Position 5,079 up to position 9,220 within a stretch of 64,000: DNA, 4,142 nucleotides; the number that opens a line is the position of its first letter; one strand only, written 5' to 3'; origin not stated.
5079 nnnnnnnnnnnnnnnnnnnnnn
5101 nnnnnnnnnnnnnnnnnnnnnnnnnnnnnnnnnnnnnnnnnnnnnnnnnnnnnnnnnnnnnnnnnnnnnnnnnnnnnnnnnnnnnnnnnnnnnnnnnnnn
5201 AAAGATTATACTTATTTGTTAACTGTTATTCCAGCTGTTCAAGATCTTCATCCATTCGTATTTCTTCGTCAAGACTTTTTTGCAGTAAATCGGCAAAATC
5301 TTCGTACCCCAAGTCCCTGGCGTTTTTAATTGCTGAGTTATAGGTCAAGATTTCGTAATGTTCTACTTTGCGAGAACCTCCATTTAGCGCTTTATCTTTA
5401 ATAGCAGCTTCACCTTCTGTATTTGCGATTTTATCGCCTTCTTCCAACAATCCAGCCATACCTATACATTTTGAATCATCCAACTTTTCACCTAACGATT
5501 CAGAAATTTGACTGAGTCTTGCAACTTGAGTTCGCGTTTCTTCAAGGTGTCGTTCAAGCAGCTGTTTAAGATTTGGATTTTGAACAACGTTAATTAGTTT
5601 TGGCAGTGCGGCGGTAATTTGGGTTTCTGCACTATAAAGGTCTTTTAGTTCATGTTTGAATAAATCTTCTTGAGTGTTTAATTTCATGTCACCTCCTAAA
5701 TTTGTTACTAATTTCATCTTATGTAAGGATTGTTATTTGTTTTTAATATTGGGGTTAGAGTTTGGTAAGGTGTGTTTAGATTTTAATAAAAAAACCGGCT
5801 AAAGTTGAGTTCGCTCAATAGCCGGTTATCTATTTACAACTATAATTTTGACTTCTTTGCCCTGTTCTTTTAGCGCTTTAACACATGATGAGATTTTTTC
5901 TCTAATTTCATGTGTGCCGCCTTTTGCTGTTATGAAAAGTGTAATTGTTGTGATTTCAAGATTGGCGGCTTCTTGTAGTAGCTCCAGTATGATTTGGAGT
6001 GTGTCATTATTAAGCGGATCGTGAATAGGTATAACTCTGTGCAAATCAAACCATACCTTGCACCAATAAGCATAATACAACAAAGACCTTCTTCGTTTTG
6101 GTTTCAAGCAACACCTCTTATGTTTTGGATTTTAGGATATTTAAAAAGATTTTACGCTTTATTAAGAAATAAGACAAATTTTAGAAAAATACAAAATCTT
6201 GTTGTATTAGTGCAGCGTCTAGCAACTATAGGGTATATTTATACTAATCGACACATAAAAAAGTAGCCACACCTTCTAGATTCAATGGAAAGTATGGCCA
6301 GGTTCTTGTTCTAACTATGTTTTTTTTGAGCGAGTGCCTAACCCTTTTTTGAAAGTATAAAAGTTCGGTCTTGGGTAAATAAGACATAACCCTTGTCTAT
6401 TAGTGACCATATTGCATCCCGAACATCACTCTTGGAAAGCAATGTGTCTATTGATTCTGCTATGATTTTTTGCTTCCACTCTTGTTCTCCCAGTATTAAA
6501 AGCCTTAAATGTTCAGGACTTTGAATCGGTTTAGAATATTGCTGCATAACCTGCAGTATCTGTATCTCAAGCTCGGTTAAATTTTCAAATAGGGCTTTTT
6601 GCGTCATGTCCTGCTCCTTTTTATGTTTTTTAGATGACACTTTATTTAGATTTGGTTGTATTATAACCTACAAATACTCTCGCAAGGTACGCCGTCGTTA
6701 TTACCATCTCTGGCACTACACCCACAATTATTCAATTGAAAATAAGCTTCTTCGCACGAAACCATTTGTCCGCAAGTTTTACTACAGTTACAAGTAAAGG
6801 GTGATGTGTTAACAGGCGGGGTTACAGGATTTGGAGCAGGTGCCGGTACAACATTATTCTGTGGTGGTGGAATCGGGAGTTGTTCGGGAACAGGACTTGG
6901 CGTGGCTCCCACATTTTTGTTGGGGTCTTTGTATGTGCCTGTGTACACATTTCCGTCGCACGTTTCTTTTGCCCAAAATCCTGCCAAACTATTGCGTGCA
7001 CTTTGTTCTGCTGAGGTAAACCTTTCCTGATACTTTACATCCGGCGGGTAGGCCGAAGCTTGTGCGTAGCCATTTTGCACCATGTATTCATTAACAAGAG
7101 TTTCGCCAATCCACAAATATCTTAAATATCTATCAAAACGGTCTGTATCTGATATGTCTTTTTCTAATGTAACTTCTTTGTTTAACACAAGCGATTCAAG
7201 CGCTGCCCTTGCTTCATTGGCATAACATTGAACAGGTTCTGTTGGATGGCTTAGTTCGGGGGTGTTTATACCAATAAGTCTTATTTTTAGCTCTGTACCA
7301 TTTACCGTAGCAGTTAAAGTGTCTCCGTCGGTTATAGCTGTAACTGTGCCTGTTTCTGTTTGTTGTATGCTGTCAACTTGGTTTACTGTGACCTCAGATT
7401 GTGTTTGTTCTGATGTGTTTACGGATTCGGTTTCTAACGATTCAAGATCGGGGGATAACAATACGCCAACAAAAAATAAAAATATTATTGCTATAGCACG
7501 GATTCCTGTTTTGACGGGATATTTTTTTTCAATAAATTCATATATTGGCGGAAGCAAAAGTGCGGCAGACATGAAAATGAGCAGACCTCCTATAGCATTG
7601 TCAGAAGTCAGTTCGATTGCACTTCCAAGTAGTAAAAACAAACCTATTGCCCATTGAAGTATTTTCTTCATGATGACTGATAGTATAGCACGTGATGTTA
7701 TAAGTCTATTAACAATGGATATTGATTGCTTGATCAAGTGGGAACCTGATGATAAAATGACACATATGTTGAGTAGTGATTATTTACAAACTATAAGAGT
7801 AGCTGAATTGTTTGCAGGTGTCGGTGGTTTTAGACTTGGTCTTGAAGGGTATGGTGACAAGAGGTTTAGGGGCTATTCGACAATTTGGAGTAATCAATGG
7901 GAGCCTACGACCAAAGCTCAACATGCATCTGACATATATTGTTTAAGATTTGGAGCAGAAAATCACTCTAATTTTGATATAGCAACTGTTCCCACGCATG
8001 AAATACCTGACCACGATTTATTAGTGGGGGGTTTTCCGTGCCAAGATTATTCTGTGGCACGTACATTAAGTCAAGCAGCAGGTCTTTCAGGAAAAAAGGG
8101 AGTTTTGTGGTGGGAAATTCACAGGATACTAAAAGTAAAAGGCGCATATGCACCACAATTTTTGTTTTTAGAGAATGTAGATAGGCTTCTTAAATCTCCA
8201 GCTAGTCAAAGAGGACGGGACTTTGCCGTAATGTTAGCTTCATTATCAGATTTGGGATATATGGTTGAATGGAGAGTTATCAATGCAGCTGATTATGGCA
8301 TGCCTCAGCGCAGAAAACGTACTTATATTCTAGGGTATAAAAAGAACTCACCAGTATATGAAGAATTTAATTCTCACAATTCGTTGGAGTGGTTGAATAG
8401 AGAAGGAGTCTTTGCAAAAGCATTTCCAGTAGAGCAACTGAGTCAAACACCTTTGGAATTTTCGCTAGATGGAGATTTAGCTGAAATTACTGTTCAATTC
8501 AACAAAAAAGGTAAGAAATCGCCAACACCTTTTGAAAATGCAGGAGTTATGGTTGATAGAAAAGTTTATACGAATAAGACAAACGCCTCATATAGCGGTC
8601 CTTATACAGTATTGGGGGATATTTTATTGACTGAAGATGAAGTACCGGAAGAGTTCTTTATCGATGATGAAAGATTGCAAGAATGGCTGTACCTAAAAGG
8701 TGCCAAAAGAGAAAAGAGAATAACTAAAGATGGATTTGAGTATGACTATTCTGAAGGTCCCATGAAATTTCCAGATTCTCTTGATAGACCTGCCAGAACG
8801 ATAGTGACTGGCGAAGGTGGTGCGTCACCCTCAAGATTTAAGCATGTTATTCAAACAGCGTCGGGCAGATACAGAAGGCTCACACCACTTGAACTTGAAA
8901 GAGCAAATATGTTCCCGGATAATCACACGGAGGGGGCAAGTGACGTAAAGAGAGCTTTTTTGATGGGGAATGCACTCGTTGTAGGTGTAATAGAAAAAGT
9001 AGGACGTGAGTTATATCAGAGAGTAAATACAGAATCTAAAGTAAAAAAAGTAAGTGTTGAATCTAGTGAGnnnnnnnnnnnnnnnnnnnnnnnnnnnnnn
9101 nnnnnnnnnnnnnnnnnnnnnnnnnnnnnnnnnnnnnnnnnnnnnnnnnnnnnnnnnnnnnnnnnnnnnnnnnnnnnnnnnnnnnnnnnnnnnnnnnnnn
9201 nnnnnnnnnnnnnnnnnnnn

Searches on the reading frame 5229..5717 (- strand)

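Call 52: search_protein_families(library=pfam, proteins=[window:5229-5717:-], max_evalue=0.1)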
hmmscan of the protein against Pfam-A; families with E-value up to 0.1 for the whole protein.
window:5229-5717:- (163 aa): 4 families
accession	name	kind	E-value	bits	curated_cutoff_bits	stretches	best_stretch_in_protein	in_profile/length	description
PF05974.18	DUF892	-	1.1e-44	152.7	23.7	1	16-162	2-149/159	Domain of unknown function (DUF892)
PF09537.16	DUF2383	-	0.0004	21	30.8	1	23-88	5-68/111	Domain of unknown function (DUF2383)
PF00210.30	Ferritin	-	0.037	14.4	24.5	0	119-153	11-126/142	Ferritin-like domain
PF10400.15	Vir_act_alpha_C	-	0.06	14.5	22.4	0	43-77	13-46/78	Virulence activator alpha C-term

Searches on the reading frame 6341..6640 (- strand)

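Call 5: search_protein_families(library=pfam, proteins=[window:6341-6640:-], max_evalue=0.01)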
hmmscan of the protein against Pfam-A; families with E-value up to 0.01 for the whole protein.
window:6341-6640:- (100 aa): 2 families
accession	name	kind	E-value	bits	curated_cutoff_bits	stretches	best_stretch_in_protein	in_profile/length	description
PF08784.17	RPA_C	-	0.0053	17.9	22.6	0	7-92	35-105/106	Replication protein A C terminal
PF25198.1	Spore_GerAC_N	-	0.0083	16.4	27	1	27-81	61-114/176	Spore germination protein N-terminal domain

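Call 31: search_protein_families(library=ncbifam, proteins=[window:6341-6640:-], max_evalue=0.01)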
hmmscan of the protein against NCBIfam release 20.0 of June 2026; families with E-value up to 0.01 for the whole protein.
window:6341-6640:- (100 aa): 0 families

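Call 32: search_protein_families(library=phrogs, proteins=[window:6341-6640:-], max_evalue=0.01)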
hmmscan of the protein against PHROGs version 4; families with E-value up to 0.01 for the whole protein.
window:6341-6640:- (100 aa): 0 families

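Call 33: search_protein_families(library=padloc, proteins=[window:6341-6640:-], max_evalue=0.01)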
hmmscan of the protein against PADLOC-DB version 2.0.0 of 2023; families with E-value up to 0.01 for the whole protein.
window:6341-6640:- (100 aa): 0 families

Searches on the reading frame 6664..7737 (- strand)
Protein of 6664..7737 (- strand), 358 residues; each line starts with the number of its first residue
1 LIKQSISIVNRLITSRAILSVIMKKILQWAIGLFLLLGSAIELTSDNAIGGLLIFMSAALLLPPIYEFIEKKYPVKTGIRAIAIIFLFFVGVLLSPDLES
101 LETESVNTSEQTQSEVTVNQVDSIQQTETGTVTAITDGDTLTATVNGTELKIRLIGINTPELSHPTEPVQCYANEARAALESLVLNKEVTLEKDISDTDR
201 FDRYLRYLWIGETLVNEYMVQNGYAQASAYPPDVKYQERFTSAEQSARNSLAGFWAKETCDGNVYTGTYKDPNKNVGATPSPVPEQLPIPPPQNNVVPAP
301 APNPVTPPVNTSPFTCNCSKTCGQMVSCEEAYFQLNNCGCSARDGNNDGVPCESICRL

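Call 5: search_protein_families(library=pfam, proteins=[window:6664-7737:-], max_evalue=0.01)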
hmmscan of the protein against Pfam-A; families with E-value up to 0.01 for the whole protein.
window:6664-7737:- (358 aa): 2 families
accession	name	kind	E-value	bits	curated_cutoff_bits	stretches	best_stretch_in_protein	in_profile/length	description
PF00565.23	SNase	-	1.2e-22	80.9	21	1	151-256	1-106/107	Staphylococcal nuclease homologue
PF05901.16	Excalibur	-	5.5e-05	23.9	22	1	320-353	2-36/36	Excalibur calcium-binding domain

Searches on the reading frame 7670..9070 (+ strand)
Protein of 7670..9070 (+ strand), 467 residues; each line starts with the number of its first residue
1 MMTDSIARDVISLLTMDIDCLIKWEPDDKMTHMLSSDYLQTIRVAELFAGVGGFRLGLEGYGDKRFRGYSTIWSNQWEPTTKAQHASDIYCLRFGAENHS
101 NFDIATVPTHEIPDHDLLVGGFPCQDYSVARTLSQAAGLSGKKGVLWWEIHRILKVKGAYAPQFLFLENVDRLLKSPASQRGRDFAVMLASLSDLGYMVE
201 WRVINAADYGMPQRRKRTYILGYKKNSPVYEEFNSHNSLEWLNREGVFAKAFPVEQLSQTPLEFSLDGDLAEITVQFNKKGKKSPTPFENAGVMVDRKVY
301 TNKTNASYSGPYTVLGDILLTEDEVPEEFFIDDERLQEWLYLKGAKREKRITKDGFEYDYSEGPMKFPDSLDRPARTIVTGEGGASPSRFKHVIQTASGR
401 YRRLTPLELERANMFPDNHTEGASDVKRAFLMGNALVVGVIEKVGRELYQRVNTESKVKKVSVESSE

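Call 5: search_protein_families(library=pfam, proteins=[window:7670-9070:+], max_evalue=0.01)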
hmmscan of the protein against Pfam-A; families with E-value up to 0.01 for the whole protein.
window:7670-9070:+ (467 aa): 2 families
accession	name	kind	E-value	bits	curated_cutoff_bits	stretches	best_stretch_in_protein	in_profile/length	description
PF00145.23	DNA_methylase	-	1e-60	206.3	22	1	42-449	1-323/324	C-5 cytosine-specific DNA methylase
PF00413.30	Peptidase_M10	-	0.0094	16.3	24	0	227-301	6-80/159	Matrixin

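Call 31: search_protein_families(library=ncbifam, proteins=[window:7670-9070:+], max_evalue=0.01)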
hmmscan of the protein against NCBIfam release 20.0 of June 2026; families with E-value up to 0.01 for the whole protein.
window:7670-9070:+ (467 aa): 2 families
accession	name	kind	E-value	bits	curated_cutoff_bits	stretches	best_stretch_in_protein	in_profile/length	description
TIGR00675.1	dcm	superfamily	1.3e-68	232.1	100.65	1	44-448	1-329/329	DNA (cytosine-5-)-methyltransferase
NF007772.0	PRK10458.1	subfamily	4.7e-20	71.6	710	1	40-236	87-299/472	DNA cytosine methylase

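Call 33: search_protein_families(library=padloc, proteins=[window:7670-9070:+], max_evalue=0.01)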
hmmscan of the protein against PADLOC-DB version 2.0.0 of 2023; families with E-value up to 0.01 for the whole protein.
window:7670-9070:+ (467 aa): 58 families (the best 25 are shown)
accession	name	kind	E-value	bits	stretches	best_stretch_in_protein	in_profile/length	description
PDLC03329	MTase_II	-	1.1e-162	540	1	41-452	4-403/407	Type II methyltransferase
PDLC03272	MTase_II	-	1.9e-59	199.8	1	31-462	64-400/407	Type II methyltransferase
PDLC03378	MTase_II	-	8.9e-41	138.3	2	42-231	3-175/344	Type II methyltransferase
PDLC02653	DrmMII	-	6.5e-37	125.2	2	41-226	4-176/333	DrmMII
PDLC03361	MTase_II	-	2.1e-36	123.7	2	41-250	86-310/455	Type II methyltransferase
PDLC03217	MTase_II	-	1.2e-30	104.6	1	39-226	19-187/703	Type II methyltransferase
PDLC00033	DruM2|DruM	-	1.9e-30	104.4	2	40-232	20-200/368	DNA cytosine methylase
PDLC00026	DruM2|DruM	-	7.6e-29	99.3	1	42-230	5-174/336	DNA cytosine methylase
PDLC03234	MTase_II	-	3.5e-28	96.9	1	43-235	6-186/375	Type II methyltransferase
PDLC03242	MTase_II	-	1.1e-25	88.5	1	44-226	103-263/409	Type II methyltransferase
PDLC03286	MTase_II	-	6.8e-25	86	1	44-226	3-171/185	Type II methyltransferase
PDLC03734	oMTase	-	9.7e-25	85.4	1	41-226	3-171/444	orphan methyltransferase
PDLC00028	DruM2|DruM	-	2.4e-24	83.8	1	42-240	6-194/397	DNA cytosine methylase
PDLC00027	DruM2|DruM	-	1.1e-23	82.2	1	40-234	10-182/361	DNA cytosine methylase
PDLC03269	MTase_II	-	1.7e-23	81.4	1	40-228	2-170/437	Type II methyltransferase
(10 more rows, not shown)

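Call 38: search_solved_structures(query=window:7670-9070:+, max_evalue=0.00001)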
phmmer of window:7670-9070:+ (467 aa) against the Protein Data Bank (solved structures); distinct sequences matched with E-value up to 0.00001: 24.
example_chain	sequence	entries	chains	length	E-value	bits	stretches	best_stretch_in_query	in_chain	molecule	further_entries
2i9k_A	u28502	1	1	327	2.3e-29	105.9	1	39-227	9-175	Modification methylase HhaI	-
10mh_A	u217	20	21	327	3e-29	105.5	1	39-227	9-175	PROTEIN (CYTOSINE-SPECIFIC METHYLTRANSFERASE HHAI) | HaeIII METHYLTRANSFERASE | Modification methylase HhaI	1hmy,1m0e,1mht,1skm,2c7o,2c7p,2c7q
1fjx_A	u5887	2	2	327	3.1e-29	105.5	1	39-226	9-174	HHAI DNA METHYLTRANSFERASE | MODIFICATION METHYLASE HHAI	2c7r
1svu_A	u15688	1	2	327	3.2e-29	105.4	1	39-226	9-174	Modification methylase HhaI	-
2uyh_A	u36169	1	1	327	4.9e-29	104.8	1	39-226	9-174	MODIFICATION METHYLASE HHAI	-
2zcj_A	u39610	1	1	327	7.7e-29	104.2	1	39-227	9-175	Modification methylase HhaI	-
2uz4_A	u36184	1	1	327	1.5e-28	103.3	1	39-227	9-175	MODIFICATION METHYLASE HHAI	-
2uyc_A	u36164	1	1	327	1.5e-28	103.3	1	39-227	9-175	MODIFICATION METHYLASE HHAI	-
2z6q_A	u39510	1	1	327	2e-28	102.8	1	39-226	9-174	Modification methylase HhaI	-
2z6u_A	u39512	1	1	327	2e-28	102.8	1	39-227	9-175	Modification methylase HhaI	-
2z6a_A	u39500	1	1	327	5.3e-28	101.4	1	39-227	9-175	Modification methylase HhaI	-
3lx6_A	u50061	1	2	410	5.2e-15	58.6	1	42-235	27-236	Cytosine-specific methyltransferase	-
1dct_A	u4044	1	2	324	6.5e-15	58.3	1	45-226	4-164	PROTEIN (MODIFICATION METHYLASE HAEIII)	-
3me5_A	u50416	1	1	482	8.7e-15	57.9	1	42-235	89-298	Cytosine-specific methyltransferase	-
3ubt_Y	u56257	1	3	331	1.5e-13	53.8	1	45-226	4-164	Modification methylase HaeIII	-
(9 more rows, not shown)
